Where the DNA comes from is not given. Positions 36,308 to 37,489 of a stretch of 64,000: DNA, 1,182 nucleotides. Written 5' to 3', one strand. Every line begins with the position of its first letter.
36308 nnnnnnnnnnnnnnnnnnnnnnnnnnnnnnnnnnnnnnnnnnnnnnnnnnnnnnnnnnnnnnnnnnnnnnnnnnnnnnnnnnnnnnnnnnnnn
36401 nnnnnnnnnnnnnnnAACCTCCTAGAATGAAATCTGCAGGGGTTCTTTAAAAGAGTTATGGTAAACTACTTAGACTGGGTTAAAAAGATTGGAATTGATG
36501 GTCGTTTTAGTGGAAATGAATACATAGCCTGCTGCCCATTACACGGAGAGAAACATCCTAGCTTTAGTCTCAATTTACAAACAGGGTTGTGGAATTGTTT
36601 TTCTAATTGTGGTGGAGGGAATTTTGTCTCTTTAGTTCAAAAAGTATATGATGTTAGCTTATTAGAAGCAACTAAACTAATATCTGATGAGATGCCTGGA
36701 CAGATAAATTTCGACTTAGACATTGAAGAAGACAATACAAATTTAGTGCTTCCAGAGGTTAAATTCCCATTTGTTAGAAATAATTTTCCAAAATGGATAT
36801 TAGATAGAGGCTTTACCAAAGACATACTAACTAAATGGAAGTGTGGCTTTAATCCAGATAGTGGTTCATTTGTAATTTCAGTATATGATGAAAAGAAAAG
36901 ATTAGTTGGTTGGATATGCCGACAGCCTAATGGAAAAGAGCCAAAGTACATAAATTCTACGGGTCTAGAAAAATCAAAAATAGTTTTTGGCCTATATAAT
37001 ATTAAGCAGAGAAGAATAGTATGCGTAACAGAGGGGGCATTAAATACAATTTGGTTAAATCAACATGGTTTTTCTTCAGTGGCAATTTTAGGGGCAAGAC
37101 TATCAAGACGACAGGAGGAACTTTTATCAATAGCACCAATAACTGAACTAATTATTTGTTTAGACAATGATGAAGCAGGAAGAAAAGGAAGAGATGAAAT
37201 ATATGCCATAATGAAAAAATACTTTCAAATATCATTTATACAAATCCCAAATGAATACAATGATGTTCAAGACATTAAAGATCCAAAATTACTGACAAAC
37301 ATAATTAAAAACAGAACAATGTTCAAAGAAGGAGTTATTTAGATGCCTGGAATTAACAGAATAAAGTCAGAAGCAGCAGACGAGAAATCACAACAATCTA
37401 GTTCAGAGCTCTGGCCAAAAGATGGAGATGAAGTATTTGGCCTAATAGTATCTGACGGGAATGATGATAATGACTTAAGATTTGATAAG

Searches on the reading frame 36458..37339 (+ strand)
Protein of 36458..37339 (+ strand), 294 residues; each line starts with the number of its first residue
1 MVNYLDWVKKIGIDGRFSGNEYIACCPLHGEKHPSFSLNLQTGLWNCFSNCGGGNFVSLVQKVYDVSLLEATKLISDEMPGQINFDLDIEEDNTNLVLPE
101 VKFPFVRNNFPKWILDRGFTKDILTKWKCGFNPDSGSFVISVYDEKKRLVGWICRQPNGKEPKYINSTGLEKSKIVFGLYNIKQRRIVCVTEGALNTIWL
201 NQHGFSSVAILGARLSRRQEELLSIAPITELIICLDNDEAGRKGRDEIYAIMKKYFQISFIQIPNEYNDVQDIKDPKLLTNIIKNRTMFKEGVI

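Call 24: search_protein_families(library=pfam, proteins=[window:36458-37339:+], max_evalue=0.01)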
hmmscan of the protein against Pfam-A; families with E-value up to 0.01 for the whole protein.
window:36458-37339:+ (294 aa): 5 families
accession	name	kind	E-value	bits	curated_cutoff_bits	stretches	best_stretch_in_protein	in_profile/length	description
PF01807.25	Zn_ribbon_DnaG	-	1.1e-12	48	24.9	1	18-82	28-92/98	CHC2 zinc finger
PF13155.12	Toprim_2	-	5.1e-11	43.2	22.1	1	189-272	1-86/88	Toprim-like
PF13662.12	Toprim_4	-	3.6e-08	33.9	25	1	187-259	2-82/85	Toprim domain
PF08275.17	DNAG_N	-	1.9e-05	25.2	26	0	139-182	80-127/128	DNA primase catalytic core, N-terminal domain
PF01751.28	Toprim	-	0.0022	18.5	23.1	1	190-262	4-95/96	Toprim domain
